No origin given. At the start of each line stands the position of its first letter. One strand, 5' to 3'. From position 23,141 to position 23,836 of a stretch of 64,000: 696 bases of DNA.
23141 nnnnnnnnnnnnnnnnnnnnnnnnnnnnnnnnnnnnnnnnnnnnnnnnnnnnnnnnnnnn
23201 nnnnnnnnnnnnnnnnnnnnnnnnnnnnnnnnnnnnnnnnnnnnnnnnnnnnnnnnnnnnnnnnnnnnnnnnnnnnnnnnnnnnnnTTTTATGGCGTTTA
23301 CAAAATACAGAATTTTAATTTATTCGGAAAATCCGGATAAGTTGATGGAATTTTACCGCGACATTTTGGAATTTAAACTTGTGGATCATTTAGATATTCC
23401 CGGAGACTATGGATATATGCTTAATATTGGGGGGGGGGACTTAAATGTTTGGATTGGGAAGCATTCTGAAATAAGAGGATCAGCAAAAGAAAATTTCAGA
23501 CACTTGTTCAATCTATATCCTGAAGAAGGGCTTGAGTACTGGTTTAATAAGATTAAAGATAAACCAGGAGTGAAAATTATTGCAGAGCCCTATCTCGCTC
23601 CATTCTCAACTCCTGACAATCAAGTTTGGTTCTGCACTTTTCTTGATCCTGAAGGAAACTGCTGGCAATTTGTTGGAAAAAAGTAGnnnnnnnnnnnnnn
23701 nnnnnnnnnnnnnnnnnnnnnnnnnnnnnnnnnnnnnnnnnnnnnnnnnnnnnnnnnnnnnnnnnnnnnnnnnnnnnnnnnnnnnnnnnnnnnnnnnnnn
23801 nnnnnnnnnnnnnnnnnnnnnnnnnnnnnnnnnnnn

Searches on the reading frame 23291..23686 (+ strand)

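Call 90: search_protein_families(library=pfam, proteins=[window:23291-23686:+], max_evalue=0.001)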
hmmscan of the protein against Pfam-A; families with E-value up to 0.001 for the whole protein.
window:23291-23686:+ (131 aa): 1 family
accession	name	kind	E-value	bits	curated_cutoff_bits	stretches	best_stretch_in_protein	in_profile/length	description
PF00903.31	Glyoxalase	-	7.1e-07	30.1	20.6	1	8-127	5-121/121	Glyoxalase/Bleomycin resistance protein/Dioxygenase superfamily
